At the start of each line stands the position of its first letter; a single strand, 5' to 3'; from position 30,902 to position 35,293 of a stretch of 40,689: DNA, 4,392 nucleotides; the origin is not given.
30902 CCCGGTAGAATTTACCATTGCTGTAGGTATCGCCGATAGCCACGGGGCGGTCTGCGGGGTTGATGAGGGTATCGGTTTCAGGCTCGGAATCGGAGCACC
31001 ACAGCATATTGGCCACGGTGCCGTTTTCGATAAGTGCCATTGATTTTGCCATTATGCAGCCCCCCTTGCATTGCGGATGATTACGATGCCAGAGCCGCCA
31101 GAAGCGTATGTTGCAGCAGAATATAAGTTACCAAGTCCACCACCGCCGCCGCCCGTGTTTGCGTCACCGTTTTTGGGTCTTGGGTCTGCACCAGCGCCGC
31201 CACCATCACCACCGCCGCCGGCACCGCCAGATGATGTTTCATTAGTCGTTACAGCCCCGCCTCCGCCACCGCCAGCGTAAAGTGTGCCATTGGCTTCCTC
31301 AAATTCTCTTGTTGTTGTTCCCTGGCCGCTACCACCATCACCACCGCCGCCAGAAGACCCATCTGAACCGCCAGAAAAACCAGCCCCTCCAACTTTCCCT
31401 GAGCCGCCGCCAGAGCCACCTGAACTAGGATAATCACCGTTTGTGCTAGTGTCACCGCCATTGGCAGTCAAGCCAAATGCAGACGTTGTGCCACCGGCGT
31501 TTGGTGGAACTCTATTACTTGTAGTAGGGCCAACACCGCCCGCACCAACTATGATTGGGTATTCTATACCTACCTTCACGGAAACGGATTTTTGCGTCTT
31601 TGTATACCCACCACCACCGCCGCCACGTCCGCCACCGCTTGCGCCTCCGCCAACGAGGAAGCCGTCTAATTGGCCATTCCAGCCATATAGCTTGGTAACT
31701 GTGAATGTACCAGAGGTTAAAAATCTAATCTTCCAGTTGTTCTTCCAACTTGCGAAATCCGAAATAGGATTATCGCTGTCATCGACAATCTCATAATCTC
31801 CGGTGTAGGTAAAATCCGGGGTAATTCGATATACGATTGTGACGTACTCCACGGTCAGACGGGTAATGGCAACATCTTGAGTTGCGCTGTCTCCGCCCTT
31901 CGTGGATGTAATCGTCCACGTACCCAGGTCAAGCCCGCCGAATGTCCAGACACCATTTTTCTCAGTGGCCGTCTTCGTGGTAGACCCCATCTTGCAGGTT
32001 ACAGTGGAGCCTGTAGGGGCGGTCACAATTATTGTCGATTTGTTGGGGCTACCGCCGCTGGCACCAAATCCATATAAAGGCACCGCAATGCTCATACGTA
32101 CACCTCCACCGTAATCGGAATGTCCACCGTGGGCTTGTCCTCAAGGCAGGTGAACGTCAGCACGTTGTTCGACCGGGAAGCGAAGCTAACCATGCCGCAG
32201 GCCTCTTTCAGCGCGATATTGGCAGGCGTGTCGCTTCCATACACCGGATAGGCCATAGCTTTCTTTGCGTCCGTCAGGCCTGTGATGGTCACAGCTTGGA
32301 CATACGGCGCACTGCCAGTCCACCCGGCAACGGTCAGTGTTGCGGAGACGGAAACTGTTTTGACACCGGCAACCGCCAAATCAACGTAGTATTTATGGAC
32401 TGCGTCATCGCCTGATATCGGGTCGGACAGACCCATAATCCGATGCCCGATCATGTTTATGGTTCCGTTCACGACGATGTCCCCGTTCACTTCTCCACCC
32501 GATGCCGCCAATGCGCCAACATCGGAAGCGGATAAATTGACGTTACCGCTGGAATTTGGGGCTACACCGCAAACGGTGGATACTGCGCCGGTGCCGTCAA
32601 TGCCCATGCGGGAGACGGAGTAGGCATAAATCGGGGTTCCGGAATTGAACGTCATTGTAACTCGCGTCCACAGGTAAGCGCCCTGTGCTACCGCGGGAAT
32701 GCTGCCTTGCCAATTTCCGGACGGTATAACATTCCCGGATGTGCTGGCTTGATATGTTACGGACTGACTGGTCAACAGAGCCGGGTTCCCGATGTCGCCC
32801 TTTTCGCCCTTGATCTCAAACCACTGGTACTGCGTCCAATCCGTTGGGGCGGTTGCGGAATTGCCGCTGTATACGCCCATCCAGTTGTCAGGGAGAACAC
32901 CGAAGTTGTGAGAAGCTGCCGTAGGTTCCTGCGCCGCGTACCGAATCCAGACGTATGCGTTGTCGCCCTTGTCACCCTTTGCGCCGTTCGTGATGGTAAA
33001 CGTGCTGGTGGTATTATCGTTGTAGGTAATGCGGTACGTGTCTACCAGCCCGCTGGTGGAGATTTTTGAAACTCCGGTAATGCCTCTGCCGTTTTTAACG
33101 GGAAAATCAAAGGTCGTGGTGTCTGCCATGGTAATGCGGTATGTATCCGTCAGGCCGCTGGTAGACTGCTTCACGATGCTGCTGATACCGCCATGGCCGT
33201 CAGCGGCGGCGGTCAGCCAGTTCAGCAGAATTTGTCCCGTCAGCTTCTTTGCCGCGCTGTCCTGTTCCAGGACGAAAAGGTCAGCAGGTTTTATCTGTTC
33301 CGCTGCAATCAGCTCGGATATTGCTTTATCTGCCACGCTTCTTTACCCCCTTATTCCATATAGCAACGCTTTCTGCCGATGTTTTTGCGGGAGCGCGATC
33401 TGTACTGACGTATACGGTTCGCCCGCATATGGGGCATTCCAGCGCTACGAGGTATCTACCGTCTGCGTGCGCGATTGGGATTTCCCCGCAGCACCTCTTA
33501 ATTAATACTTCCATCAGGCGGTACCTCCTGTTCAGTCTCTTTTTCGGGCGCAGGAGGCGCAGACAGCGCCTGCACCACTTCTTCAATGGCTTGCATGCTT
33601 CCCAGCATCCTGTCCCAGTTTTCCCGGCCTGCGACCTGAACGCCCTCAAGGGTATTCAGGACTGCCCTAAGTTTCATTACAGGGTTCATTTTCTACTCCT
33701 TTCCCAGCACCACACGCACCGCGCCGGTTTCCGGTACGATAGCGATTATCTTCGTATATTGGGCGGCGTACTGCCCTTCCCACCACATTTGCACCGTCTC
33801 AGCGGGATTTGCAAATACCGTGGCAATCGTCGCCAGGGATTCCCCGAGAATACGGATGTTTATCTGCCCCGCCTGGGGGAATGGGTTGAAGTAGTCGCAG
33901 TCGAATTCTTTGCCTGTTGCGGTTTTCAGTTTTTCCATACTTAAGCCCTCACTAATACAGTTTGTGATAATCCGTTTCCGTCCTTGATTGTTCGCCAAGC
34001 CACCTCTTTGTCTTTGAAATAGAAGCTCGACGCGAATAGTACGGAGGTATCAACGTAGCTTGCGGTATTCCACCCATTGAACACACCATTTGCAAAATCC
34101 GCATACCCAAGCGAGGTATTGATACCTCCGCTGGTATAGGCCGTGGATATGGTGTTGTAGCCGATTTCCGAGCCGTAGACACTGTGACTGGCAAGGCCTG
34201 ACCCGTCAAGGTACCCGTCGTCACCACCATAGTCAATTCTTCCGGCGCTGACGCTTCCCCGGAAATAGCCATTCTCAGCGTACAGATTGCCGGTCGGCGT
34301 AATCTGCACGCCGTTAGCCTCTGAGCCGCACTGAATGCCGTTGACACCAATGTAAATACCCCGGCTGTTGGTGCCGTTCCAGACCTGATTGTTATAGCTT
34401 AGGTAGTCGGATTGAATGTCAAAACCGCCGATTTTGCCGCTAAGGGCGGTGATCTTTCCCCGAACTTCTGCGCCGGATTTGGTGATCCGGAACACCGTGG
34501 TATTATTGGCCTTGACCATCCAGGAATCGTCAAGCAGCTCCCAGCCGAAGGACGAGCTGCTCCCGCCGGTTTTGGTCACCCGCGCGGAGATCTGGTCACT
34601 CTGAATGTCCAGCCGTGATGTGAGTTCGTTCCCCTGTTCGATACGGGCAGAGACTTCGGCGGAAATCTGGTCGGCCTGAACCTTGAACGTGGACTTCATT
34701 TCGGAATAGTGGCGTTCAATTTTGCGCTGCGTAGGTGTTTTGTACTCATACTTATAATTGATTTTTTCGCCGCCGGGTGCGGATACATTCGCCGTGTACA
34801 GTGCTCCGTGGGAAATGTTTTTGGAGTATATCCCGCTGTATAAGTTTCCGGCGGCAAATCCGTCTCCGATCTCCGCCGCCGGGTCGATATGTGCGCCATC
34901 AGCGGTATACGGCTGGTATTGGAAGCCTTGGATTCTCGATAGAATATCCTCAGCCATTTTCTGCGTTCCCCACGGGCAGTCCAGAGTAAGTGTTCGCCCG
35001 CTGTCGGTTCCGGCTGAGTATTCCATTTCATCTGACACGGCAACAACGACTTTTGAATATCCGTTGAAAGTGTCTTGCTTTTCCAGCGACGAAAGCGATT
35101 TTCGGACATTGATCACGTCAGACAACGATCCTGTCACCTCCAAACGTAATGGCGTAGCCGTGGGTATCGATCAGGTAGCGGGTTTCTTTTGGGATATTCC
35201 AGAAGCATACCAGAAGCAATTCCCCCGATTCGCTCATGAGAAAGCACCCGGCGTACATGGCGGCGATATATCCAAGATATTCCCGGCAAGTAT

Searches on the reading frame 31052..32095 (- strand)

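Call 67: search_protein_families(library=phrogs, proteins=[window:31052-32095:-], max_evalue=0.00001)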
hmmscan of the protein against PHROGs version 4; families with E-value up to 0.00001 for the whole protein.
window:31052-32095:- (347 aa): 1 family
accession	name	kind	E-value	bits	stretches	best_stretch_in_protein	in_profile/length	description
phrog_2295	-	unknown function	2.1e-20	74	1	64-341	563-845/1183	-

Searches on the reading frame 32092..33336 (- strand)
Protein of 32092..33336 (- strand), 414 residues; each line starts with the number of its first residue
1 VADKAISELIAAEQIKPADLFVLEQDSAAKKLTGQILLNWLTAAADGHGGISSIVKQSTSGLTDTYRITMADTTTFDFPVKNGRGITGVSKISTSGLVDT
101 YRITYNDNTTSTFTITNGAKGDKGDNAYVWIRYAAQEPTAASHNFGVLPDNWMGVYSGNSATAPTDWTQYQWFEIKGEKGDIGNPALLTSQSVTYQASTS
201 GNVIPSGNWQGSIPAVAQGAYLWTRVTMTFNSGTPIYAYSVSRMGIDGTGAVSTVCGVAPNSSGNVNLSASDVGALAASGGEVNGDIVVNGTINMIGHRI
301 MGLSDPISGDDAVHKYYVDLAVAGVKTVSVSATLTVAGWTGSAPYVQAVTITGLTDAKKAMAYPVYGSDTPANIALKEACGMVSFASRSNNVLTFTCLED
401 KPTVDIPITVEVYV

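Call 67: search_protein_families(library=phrogs, proteins=[window:32092-33336:-], max_evalue=0.00001)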
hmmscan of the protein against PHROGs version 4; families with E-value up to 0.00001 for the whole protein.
window:32092-33336:- (414 aa): 7 families
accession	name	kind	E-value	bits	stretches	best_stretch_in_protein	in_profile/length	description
phrog_38044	-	unknown function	2.4e-17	62.3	1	117-280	2396-2557/3576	-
phrog_30133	-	head and packaging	5.1e-14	52.6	1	117-256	21-165/621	virion structural protein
phrog_10693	-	moron, auxiliary metabolic gene and host takeover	1.8e-11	44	1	188-251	688-754/1219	host range and adsorption protein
phrog_6468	-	tail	1.9e-11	43.4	1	189-274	950-1039/1366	tail fiber protein; host specificity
phrog_19556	-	tail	3.1e-09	36.9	1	190-257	276-343/645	tail fiber protein; host specificity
phrog_28865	-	tail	5.3e-09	35.7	1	189-253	462-526/810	tail protein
phrog_15074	-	unknown function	2.4e-08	32.8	0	93-183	891-983/1773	-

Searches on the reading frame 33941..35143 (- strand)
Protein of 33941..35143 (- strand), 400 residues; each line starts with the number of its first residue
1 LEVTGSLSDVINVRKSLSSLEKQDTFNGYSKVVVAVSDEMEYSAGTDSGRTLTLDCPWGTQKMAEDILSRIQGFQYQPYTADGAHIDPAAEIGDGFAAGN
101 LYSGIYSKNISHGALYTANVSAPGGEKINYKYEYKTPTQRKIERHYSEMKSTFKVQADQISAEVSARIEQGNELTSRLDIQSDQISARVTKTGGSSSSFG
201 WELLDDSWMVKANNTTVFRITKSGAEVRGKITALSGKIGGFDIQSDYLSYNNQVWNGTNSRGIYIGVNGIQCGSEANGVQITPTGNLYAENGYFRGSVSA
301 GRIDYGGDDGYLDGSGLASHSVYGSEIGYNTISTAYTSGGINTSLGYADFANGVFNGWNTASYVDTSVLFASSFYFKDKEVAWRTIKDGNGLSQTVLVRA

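Call 67: search_protein_families(library=phrogs, proteins=[window:33941-35143:-], max_evalue=0.00001)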
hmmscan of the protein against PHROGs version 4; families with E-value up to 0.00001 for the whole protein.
window:33941-35143:- (400 aa): 2 families
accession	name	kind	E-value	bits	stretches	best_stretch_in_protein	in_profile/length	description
phrog_18190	-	unknown function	6.8e-08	32.4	0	146-254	407-515/723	-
phrog_32308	-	unknown function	5.8e-07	28.9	1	24-94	239-311/709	-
